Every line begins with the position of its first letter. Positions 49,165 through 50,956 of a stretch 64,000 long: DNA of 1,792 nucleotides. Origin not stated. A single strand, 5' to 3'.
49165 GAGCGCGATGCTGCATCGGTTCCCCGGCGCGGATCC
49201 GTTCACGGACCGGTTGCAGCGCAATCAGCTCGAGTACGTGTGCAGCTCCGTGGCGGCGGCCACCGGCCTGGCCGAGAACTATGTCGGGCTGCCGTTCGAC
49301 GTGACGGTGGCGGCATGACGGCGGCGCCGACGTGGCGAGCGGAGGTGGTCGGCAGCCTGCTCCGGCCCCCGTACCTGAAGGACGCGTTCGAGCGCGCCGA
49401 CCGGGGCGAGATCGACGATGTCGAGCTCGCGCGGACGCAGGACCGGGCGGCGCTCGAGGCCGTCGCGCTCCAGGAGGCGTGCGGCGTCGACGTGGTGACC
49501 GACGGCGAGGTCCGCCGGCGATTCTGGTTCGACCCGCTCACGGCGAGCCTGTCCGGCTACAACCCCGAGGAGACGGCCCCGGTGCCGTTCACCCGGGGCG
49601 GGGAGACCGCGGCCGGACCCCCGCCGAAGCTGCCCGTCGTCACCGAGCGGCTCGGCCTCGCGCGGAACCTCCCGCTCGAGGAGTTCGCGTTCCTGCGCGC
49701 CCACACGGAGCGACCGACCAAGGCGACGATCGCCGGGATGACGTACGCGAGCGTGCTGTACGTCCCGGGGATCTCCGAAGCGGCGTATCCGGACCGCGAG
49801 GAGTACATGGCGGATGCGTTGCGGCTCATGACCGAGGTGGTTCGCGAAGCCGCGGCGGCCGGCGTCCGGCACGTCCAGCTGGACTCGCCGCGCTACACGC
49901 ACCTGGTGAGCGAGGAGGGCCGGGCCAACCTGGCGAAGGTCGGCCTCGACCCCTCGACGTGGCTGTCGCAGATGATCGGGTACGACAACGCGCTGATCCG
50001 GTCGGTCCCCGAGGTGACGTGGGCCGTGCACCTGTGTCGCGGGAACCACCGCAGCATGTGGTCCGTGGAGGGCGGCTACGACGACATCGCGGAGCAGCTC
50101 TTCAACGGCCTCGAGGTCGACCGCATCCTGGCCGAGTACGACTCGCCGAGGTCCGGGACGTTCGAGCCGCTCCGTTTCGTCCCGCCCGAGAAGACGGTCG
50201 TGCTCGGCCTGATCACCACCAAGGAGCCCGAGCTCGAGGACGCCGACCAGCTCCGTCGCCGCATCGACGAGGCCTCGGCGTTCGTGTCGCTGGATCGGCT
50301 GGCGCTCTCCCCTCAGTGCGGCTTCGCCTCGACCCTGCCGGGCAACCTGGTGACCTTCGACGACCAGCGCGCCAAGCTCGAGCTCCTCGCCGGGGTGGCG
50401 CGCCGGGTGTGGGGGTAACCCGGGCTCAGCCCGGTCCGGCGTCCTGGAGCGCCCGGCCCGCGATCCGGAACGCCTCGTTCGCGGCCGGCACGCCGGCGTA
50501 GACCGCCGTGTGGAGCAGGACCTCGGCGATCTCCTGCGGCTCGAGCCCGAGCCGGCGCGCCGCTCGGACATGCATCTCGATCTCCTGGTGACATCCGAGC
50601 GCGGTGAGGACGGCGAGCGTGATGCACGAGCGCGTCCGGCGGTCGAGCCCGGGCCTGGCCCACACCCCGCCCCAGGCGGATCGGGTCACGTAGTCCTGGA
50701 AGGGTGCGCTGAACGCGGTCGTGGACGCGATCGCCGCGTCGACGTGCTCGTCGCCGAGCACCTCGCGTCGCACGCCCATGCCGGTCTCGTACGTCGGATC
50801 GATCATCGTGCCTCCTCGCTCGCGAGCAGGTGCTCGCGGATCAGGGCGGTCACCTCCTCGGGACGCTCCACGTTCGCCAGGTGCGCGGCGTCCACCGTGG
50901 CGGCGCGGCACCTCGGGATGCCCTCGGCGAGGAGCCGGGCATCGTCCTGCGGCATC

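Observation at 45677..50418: MetE-like Zn-methyltransferase embedded in and coupled to a pobR/ALDH/pobA aromatic-catabolism operon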

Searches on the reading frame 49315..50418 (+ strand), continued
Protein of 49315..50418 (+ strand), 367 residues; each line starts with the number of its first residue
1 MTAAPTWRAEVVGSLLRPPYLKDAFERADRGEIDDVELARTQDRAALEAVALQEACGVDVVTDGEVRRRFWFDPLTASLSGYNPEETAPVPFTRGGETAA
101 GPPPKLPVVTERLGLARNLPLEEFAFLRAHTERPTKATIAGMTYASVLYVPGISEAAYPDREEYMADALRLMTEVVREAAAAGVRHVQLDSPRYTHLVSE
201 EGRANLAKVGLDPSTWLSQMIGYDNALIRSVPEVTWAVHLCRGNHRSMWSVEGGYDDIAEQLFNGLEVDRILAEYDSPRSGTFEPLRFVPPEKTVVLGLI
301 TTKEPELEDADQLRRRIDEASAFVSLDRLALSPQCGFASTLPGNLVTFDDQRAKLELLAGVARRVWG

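Call 60: fold_search(model_id=the predicted structure, library=pdb)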
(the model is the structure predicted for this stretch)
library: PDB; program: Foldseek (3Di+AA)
matches with E <= 10: 1499; with E <= 0.001: 65
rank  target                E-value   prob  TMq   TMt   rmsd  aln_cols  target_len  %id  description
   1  1ypx                  1.3e-20  1.00  0.74  0.85   4.0       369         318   29  Crystal Structure of the Putative Vitamin-B12 Independent Methionine Synthase from Listeria monocytogenes, Northeast Str (released 2005-02-08)
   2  1t7l_B                1.2e-19  1.00  0.74  0.39   4.5       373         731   18  Crystal Structure of Cobalamin-Independent Methionine Synthase from T. maritima (released 2005-03-01)
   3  1t7l_A                1.5e-19  1.00  0.73  0.38   4.5       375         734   18  Crystal Structure of Cobalamin-Independent Methionine Synthase from T. maritima (released 2005-03-01)
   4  3bq6_B                3.1e-19  1.00  0.73  0.39   4.5       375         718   18  Crystal Structure of T. maritima Cobalamin-Independent Methionine Synthase complexed with Zn2+ (Monoclinic) (released 2008-03-11)
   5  1xpg_A                4.2e-19  1.00  0.73  0.38   4.4       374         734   18  Crystal Structure of T. maritima Cobalamin-Independent Methionine Synthase complexed with Zn2+ and Methyltetrahydrofol (released 2005-03-01)
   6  1xr2_B                1.2e-18  1.00  0.73  0.38   4.6       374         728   19  Crystal Structure of oxidized T. maritima Cobalamin-Independent Methionine Synthase complexed with Methyltetrahydrofol (released 2005-03-01)
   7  1xr2_A                1.8e-18  1.00  0.71  0.38   4.7       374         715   19  Crystal Structure of oxidized T. maritima Cobalamin-Independent Methionine Synthase complexed with Methyltetrahydrofol (released 2005-03-01)
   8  1xdj_A                1.9e-18  1.00  0.72  0.38   4.6       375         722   18  Crystal Structure of T. maritima Cobalamin-Independent Methionine Synthase complexed with Zn2+ and Homocysteine (released 2005-03-01)
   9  3rpd_B                2.3e-18  1.00  0.71  0.76   5.7       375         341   20  The structure of a B12-independent methionine synthase from Shewanella sp. W3-18-1 in complex with Selenomethionine. (released 2011-08-31)
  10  3bq6_A                4.4e-18  1.00  0.72  0.38   4.6       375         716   17  Crystal Structure of T. maritima Cobalamin-Independent Methionine Synthase complexed with Zn2+ (Monoclinic) (released 2008-03-11)
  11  3bq5_B                4.9e-18  1.00  0.69  0.37   5.0       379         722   17  Crystal Structure of T. maritima Cobalamin-Independent Methionine Synthase complexed with Zn2+ and Homocysteine (Monoc (released 2008-03-11)
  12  3bq5_A                1.4e-17  1.00  0.69  0.38   4.7       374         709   18  Crystal Structure of T. maritima Cobalamin-Independent Methionine Synthase complexed with Zn2+ and Homocysteine (Monoc (released 2008-03-11)
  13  3rpd_A                1.5e-17  1.00  0.70  0.74   6.3       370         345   21  The structure of a B12-independent methionine synthase from Shewanella sp. W3-18-1 in complex with Selenomethionine. (released 2011-08-31)
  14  1xdj_B                1.7e-17  1.00  0.70  0.38   4.6       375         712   18  Crystal Structure of T. maritima Cobalamin-Independent Methionine Synthase complexed with Zn2+ and Homocysteine (released 2005-03-01)
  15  4ztx                  8.4e-17  1.00  0.73  0.37   4.4       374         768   14  Neurospora crassa cobalamin-independent methionine synthase complexed with Zn2+ (released 2015-12-09)
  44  1umy_B                7.9e-05  1.00  0.37  0.36   5.4       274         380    9  BHMT from rat liver (released 2004-05-06)
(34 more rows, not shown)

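Call 61: search_protein_families(library=pfam, proteins=[P0165, P0265, P0143, P0146], max_evalue=0.01)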
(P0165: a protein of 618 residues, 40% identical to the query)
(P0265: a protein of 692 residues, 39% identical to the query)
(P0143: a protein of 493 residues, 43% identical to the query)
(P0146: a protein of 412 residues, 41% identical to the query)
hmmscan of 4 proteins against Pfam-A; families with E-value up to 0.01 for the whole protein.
P0165 (618 aa): 1 family
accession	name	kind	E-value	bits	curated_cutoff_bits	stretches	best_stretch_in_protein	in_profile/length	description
PF01717.24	Meth_synt_2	-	1.9e-13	50.9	21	1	259-613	6-323/324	Cobalamin-independent synthase, Catalytic domain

P0265 (692 aa): 3 families
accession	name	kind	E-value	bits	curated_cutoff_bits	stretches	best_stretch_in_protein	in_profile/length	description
PF03466.25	LysR_substrate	-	2.1e-16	60.4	28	1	90-303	5-208/209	LysR substrate binding domain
PF00126.33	HTH_1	-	4.5e-11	43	26.6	1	3-61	1-59/60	Bacterial regulatory helix-turn-helix protein, lysR family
PF01717.24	Meth_synt_2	-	1.8e-10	41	21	1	330-672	5-313/324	Cobalamin-independent synthase, Catalytic domain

P0143 (493 aa): 1 family
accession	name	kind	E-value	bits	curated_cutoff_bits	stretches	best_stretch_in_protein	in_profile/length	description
PF01717.24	Meth_synt_2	-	1.3e-18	67.8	21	1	9-343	5-307/324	Cobalamin-independent synthase, Catalytic domain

P0146 (412 aa): 1 family
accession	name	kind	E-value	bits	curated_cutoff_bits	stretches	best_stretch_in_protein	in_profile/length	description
PF01717.24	Meth_synt_2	-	2.6e-13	50.4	21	1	64-383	12-306/324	Cobalamin-independent synthase, Catalytic domain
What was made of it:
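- Tried and rejected: Long 'fusion' relatives were uninformative: one carries a LysR domain and the others an unassigned extension, probably gene-calling artefacts (call 61).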

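Call 66: list_cluster_members(proteins=[P0001, P0008, P0066])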
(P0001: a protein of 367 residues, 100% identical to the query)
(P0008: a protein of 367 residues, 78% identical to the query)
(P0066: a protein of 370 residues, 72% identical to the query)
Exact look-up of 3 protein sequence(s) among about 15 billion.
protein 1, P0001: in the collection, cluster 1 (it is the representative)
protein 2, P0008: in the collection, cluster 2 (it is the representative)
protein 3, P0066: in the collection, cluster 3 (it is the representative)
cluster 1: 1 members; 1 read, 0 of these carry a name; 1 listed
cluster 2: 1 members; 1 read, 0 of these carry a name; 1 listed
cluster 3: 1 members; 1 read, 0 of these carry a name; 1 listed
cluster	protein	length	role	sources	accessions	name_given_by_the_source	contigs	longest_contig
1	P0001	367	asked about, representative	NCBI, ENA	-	-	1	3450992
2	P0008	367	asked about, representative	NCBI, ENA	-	-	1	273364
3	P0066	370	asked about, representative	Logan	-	-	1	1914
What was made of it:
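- Tried and rejected: The cluster-member look-up gave no names or accessions, so the source organism stays unnamed (call 66).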

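Call 67: find_homologous_proteins(query=L023:11088-11744:+)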
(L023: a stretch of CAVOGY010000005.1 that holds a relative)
Query L023:11088-11744:+ (218 aa): 141 proteins with E <= 0.001 among 5200 candidates; the best 120 are listed.
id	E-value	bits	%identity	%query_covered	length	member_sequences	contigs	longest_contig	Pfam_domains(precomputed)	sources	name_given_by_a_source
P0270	2.8e-117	408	89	100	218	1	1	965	PF01571.27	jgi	jgi:aminomethyltransferase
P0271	1.3e-113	396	86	95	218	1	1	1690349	PF01571.27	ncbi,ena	-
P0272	6.4e-113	393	86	100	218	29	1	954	PF01571.27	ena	-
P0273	1.5e-111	389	85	100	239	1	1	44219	PF01571.27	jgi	jgi:glycine cleavage system aminomethyltransferase T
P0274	3.0e-111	388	85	100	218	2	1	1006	PF01571.27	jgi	jgi:aminomethyltransferase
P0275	1.4e-110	386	83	95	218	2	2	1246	PF01571.27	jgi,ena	-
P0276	5.7e-110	384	84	100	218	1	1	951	PF01571.27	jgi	jgi:aminomethyltransferase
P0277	6.5e-110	383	85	100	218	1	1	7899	PF01571.27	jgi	jgi:aminomethyltransferase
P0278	1.8e-109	382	84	100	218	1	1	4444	PF01571.27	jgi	jgi:aminomethyltransferase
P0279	8.7e-109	380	83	100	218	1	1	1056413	PF01571.27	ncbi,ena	-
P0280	1.4e-108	379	83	100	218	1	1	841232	PF01571.27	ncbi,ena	-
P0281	5.0e-108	377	81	100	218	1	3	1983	PF01571.27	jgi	jgi:glycine cleavage system aminomethyltransferase T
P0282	4.4e-107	374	82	100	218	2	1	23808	PF01571.27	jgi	jgi:glycine cleavage system aminomethyltransferase T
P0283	6.3e-107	374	80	100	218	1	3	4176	PF01571.27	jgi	jgi:glycine cleavage system aminomethyltransferase T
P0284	6.5e-107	374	82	100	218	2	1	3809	PF01571.27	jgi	jgi:glycine cleavage system aminomethyltransferase T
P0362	7.6e-77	275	65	95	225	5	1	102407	PF01571.27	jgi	jgi:glycine cleavage system T protein (aminomethyltransferase)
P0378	1.6e-68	248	61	95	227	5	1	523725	PF01571.27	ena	-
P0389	2.9e-60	221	56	90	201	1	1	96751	PF01571.27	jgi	jgi:glycine cleavage system aminomethyltransferase T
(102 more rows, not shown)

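Call 68: find_encoding_contigs(protein=P0389, flank=9000, max_places=2)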
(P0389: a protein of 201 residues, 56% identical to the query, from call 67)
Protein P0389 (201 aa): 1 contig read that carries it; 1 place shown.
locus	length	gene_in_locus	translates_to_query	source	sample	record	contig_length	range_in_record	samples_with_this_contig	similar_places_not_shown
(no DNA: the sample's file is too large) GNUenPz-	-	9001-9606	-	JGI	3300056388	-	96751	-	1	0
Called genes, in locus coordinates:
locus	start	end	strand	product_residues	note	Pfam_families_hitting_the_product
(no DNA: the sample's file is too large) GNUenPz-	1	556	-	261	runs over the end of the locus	PF03704:BTAD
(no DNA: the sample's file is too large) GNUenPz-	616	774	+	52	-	-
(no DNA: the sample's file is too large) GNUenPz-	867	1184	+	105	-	-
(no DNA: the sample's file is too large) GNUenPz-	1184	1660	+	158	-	PF08327:AHSA1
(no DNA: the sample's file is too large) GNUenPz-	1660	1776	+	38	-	-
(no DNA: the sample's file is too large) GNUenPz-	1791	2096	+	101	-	PF03992:ABM (weak)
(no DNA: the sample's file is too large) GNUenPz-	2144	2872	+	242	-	PF17784:Sulfotransfer_4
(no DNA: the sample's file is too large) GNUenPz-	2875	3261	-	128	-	PF03928:HbpS-like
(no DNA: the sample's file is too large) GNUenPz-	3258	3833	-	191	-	-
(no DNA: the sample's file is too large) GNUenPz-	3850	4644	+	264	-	PF03807:F420_oxidored, PF14748:P5CR_dimer (weak)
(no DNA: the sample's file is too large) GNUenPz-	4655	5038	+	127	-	PF07366:SnoaL (weak), PF12680:SnoaL_2, PF14534:DUF4440 (weak)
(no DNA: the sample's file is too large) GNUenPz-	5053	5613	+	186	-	PF07883:Cupin_2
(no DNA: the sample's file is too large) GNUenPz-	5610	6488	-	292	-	PF01073:3Beta_HSD (faint), PF01370:Epimerase (weak), PF02254:TrkA_N (faint), PF05368:NmrA, PF13460:NAD_binding_10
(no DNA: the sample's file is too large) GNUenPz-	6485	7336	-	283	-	PF04909:Amidohydro_2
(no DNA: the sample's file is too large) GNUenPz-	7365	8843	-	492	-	PF00171:Aldedh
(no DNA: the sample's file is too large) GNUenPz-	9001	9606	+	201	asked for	PF01571:GCV_T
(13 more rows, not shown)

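Call 69: find_encoding_contigs(protein=P0378, flank=9000, max_places=2)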
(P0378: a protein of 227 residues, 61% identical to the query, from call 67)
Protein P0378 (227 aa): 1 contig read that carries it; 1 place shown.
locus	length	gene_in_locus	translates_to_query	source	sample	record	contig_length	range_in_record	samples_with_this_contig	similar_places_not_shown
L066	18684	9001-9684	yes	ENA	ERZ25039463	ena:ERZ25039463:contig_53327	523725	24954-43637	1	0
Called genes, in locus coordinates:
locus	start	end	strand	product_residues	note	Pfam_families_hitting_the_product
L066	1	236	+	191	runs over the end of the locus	PF05199:GMC_oxred_C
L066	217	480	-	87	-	-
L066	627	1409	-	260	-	PF00005:ABC_tran, PF02463:SMC_N (faint), PF13304:AAA_21 (faint)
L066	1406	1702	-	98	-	PF12399:BCA_ABC_TP_C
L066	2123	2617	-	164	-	PF02653:BPD_transp_2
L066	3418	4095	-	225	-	PF02653:BPD_transp_2 (weak)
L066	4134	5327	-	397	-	PF13458:Peripla_BP_6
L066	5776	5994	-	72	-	-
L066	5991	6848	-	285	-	PF01094:ANF_receptor (weak), PF13458:Peripla_BP_6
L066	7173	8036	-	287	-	PF04909:Amidohydro_2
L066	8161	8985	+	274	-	PF00392:GntR, PF07729:FCD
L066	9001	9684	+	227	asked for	PF01571:GCV_T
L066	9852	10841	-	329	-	PF02574:S-methyl_trans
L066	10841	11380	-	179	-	-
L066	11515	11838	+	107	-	-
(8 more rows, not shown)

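Call 70: find_encoding_contigs(protein=P0362, flank=9000, max_places=2)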
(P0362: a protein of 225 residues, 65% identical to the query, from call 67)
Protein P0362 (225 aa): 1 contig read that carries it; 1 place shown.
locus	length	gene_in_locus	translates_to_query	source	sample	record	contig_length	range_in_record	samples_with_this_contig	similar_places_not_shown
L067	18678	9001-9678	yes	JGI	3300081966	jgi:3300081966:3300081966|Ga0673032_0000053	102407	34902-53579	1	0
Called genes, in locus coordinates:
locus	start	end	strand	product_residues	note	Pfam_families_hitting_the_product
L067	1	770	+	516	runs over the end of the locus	PF00732:GMC_oxred_N, PF00890:FAD_binding_2 (faint), PF05199:GMC_oxred_C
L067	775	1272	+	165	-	PF00583:Acetyltransf_1, PF13673:Acetyltransf_10, PF13508:Acetyltransf_7, PF08445:FR47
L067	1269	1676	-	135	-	PF00903:Glyoxalase, PF13669:Glyoxalase_4 (weak)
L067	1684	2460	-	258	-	PF00005:ABC_tran, PF02463:SMC_N (weak), PF13304:AAA_21 (faint)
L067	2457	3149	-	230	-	PF00005:ABC_tran, PF12399:BCA_ABC_TP_C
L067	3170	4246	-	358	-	PF02653:BPD_transp_2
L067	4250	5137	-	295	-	PF02653:BPD_transp_2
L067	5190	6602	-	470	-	PF13458:Peripla_BP_6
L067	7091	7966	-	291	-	PF04909:Amidohydro_2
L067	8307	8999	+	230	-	PF00392:GntR (weak), PF07729:FCD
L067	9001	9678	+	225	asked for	PF01571:GCV_T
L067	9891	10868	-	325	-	PF02574:S-methyl_trans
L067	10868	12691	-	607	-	PF02574:S-methyl_trans, PF05175:MTS, PF06325:PrmA, PF13489:Methyltransf_23 (weak), PF08241:Methyltransf_11 (weak), PF08242:Methyltransf_12 (weak), PF13649:Methyltransf_25, PF13847:Methyltransf_31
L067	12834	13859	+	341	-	PF08240:ADH_N, PF02254:TrkA_N (weak), PF00107:ADH_zinc_N, PF13602:ADH_zinc_N_2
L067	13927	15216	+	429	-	PF00202:Aminotran_3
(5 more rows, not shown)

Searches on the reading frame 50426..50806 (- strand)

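Call 63: search_protein_families(library=ncbifam, proteins=[window:50426-50806:-], max_evalue=1e-20)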
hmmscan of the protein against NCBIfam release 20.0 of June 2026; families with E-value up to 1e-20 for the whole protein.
window:50426-50806:- (126 aa): 3 families
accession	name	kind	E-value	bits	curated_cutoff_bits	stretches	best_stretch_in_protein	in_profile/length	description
NF051488.1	bifunc_PcaDC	exception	6.8e-60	203.2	390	1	5-121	258-374/375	bifunctional 3-oxoadipate enol-lactonase/4-carboxymuconolactone decarboxylase PcaDC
TIGR02425.1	decarb_PcaC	equivalog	2.8e-49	166.4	155.7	1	5-122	4-121/123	4-carboxymuconolactone decarboxylase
NF051487.1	bifunc_PcaCD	exception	1.3e-40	139.7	430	1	3-124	3-128/413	bifunctional 4-carboxymuconolactone decarboxylase/3-oxoadipate enol-lactonase PcaCD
